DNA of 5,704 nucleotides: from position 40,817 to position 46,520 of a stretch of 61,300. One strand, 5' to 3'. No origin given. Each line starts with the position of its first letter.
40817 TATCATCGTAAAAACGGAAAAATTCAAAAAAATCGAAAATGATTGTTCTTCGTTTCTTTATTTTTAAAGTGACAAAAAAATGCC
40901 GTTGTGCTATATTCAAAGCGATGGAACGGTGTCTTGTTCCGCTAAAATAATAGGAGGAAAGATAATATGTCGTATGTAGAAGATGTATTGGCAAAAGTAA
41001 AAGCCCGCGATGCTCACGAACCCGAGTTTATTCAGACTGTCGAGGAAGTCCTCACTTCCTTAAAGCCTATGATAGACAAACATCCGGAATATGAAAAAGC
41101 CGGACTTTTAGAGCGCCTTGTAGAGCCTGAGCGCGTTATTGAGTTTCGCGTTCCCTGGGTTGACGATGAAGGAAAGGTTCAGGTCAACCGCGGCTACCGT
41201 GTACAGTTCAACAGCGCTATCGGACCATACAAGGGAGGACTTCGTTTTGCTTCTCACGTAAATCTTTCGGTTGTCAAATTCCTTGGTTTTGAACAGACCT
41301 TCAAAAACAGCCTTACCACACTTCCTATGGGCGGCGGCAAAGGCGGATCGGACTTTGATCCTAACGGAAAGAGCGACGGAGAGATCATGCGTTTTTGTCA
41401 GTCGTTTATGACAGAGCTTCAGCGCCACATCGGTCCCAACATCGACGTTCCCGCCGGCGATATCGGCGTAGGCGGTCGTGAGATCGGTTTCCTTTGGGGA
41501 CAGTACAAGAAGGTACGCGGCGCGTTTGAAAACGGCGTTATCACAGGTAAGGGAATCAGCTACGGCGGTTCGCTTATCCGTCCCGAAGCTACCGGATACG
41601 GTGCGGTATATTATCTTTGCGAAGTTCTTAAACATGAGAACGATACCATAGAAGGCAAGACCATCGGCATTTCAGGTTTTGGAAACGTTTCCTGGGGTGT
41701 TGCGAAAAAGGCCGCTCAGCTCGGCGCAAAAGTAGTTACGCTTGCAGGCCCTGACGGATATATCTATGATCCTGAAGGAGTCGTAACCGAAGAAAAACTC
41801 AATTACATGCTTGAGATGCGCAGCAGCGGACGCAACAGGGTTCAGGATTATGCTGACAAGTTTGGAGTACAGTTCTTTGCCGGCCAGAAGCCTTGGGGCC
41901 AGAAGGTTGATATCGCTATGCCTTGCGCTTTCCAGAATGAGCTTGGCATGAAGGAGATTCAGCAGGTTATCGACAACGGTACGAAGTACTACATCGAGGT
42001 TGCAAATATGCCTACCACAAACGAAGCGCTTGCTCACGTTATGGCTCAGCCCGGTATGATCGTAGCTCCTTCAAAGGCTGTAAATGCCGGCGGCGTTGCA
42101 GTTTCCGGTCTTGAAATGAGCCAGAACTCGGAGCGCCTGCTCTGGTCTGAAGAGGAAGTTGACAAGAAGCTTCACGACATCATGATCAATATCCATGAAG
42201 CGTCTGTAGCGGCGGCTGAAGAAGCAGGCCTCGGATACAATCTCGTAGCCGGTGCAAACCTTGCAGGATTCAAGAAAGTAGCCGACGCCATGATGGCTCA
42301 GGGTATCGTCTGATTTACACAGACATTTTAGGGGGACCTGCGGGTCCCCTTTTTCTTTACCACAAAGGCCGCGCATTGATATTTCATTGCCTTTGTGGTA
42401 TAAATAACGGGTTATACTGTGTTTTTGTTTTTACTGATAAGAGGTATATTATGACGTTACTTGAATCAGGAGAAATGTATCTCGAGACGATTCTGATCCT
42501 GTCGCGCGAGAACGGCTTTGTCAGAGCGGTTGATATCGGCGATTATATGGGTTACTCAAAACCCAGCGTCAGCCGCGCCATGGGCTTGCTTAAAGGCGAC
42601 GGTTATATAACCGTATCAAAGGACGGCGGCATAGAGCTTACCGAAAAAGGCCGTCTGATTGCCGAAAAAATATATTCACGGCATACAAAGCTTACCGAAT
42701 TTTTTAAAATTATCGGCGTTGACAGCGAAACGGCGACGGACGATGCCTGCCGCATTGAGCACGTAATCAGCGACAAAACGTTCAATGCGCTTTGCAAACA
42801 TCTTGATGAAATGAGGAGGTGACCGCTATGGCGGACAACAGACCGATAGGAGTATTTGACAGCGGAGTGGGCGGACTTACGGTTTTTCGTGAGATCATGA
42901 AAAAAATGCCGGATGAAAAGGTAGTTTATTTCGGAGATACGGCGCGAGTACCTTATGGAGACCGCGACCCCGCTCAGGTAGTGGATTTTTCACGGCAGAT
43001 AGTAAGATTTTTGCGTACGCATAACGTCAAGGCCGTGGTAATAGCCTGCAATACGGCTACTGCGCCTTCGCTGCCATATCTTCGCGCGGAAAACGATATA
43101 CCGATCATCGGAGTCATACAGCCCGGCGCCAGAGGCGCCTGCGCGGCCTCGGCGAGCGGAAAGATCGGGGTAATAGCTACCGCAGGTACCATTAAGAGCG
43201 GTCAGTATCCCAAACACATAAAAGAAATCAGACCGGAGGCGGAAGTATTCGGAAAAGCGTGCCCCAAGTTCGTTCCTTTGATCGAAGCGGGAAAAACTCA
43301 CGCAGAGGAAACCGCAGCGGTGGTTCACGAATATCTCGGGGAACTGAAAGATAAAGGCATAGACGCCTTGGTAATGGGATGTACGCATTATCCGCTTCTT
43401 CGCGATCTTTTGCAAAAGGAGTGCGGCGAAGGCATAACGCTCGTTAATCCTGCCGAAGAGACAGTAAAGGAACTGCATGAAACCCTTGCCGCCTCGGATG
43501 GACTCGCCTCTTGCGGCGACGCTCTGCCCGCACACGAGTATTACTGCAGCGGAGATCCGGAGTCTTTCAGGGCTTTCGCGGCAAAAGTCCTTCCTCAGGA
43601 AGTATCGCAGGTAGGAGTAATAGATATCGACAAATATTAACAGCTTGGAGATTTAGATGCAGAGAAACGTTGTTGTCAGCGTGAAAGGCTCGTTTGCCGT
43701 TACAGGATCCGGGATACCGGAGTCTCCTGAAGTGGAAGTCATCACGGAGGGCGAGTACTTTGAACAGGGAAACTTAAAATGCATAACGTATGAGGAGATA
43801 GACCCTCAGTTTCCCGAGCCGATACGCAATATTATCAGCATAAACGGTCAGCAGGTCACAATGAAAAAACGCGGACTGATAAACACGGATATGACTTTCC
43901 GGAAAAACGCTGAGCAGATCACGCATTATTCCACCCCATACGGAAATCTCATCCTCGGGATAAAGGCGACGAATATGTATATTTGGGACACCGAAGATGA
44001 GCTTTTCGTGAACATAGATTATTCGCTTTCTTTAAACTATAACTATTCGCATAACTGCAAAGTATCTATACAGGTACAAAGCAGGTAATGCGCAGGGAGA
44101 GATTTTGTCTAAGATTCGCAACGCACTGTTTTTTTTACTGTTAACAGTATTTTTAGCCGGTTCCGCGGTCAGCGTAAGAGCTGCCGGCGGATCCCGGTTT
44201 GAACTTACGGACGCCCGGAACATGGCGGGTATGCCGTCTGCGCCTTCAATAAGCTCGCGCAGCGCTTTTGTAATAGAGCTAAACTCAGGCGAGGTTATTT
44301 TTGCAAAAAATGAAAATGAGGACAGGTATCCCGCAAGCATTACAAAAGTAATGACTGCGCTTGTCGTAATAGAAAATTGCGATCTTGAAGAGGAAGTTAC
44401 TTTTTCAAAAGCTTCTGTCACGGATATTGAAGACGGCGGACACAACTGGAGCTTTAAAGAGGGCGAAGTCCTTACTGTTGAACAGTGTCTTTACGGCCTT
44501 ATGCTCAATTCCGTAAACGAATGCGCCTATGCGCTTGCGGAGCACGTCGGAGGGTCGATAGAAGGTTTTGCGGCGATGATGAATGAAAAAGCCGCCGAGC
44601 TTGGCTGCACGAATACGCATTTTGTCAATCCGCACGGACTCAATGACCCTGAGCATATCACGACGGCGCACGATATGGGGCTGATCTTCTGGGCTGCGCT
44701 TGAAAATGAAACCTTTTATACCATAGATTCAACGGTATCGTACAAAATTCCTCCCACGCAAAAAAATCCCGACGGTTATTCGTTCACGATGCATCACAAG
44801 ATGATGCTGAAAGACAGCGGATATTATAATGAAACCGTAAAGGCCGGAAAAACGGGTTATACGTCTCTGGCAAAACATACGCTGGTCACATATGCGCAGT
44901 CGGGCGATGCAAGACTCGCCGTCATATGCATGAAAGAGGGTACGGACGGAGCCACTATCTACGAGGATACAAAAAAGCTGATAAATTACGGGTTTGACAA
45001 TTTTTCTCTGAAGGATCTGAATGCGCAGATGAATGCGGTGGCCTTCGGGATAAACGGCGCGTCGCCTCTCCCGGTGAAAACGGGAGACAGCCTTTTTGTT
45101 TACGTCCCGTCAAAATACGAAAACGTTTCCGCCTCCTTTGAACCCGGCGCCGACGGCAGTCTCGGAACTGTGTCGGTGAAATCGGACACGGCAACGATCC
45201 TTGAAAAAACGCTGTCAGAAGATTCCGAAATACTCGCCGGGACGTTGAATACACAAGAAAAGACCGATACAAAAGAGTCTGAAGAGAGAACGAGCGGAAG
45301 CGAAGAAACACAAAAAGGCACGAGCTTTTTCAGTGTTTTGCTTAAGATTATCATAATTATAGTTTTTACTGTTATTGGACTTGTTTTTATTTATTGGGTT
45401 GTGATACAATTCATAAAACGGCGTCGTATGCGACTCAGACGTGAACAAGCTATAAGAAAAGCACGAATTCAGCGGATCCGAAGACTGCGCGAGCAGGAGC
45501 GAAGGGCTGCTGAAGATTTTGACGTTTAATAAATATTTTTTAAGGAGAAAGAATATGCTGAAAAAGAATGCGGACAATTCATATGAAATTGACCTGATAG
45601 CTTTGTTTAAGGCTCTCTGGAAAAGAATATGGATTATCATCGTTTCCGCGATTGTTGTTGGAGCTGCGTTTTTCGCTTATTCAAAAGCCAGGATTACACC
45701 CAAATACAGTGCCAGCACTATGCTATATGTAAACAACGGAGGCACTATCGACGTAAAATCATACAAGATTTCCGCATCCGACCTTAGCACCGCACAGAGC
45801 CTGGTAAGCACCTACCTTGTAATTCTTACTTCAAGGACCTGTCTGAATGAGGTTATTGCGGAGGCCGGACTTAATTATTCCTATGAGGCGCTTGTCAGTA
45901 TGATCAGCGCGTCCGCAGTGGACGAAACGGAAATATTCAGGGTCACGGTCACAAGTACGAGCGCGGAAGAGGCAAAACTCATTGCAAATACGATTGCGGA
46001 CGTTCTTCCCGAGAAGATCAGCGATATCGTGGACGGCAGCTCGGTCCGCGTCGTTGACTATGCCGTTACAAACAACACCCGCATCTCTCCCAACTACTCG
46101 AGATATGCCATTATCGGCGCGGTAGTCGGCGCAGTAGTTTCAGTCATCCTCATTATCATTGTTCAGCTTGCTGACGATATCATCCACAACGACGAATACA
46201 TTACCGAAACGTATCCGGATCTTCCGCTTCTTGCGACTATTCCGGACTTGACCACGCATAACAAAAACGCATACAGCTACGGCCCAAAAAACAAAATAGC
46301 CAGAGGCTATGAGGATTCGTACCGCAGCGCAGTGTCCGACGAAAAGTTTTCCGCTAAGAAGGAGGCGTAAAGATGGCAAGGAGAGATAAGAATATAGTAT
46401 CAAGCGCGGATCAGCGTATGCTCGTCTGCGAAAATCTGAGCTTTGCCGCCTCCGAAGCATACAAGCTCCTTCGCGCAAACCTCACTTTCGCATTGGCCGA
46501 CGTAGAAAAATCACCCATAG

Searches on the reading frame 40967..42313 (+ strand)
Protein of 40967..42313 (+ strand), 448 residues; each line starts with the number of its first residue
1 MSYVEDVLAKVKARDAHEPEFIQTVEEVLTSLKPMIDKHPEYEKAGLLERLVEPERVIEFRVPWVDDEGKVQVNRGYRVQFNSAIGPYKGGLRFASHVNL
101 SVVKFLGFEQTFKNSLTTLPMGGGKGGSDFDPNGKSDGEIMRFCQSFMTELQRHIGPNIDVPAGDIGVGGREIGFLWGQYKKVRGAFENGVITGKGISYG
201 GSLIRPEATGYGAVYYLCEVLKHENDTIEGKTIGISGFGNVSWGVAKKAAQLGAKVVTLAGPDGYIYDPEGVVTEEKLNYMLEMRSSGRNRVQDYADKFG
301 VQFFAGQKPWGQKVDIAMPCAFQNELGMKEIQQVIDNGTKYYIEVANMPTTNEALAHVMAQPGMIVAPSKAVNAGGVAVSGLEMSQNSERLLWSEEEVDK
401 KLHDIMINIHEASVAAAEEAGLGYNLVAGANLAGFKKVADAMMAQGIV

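Call 53: search_protein_families(library=pfam, proteins=[window:40967-42313:+], max_evalue=0.001)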
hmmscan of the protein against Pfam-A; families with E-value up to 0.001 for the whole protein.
window:40967-42313:+ (448 aa): 3 families
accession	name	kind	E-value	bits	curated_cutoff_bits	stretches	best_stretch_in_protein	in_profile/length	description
PF00208.27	ELFV_dehydrog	-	4.3e-78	262.8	23.4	1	200-446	1-241/241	Glutamate/Leucine/Phenylalanine/Valine dehydrogenase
PF02812.23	ELFV_dehydrog_N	-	7e-53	178.2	25.3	1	54-182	1-129/129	Glu/Leu/Phe/Val dehydrogenase, dimerisation domain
PF02826.25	2-Hacid_dh_C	-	0.00084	19.2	25.1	0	225-258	31-64/178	D-isomer specific 2-hydroxyacid dehydrogenase, NAD binding domain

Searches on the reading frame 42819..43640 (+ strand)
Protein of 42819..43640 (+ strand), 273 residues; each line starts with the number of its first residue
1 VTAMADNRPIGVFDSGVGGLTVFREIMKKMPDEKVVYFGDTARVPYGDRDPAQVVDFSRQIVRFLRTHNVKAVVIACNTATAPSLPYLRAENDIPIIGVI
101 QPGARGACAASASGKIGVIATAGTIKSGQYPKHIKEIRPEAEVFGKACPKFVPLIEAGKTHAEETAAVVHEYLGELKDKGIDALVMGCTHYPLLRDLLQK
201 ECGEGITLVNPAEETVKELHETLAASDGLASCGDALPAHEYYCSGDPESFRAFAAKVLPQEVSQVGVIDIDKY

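Call 53: search_protein_families(library=pfam, proteins=[window:42819-43640:+], max_evalue=0.001)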
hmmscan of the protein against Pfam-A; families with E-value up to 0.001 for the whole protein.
window:42819-43640:+ (273 aa): 1 family
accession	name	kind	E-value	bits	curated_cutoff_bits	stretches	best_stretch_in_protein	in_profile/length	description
PF01177.27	Asp_Glu_race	-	3.7e-26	92.7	31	1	28-218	22-210/211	Asp/Glu/Hydantoin racemase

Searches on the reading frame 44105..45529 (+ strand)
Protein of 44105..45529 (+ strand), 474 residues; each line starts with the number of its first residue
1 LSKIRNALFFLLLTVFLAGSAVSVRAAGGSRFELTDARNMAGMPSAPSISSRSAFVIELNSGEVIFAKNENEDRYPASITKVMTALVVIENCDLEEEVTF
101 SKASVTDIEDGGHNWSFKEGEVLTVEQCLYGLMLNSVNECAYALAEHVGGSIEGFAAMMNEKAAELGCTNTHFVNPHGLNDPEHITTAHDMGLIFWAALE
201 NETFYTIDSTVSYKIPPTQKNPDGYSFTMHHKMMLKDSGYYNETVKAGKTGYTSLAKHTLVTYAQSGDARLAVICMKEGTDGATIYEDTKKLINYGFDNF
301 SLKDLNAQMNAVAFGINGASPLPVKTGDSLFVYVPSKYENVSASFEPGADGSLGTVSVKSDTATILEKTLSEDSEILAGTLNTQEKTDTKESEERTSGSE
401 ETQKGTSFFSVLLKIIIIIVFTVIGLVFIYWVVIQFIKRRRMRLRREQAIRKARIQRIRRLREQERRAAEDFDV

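Call 53: search_protein_families(library=pfam, proteins=[window:44105-45529:+], max_evalue=0.001)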
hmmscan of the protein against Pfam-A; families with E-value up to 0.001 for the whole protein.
window:44105-45529:+ (474 aa): 2 families
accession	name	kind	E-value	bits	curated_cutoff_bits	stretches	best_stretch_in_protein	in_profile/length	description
PF00768.25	Peptidase_S11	-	5.5e-52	177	27.6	1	44-277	5-236/239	D-alanyl-D-alanine carboxypeptidase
PF13354.11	Beta-lactamase2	-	4.3e-10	39.7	22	1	55-195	3-143/214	Beta-lactamase enzyme family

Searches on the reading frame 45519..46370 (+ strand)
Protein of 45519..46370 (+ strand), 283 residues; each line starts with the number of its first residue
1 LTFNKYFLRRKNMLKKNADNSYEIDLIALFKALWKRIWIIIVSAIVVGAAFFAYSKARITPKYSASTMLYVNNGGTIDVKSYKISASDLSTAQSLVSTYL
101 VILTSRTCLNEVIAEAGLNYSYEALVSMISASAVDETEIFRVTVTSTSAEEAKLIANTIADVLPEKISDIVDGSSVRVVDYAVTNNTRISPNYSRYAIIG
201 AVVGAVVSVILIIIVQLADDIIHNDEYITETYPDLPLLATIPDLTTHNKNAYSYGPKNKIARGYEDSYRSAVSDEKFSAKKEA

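Call 53: search_protein_families(library=pfam, proteins=[window:45519-46370:+], max_evalue=0.001)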
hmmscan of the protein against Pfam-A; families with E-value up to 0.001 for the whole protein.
window:45519-46370:+ (283 aa): 2 families
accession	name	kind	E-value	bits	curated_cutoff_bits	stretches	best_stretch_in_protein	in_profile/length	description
PF02706.20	Wzz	-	2.6e-18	66.6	25.5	1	23-115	2-90/91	Chain length determinant protein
PF13807.11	GNVR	-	0.00078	19.7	27.7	1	173-214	38-79/82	G-rich domain on putative tyrosine kinase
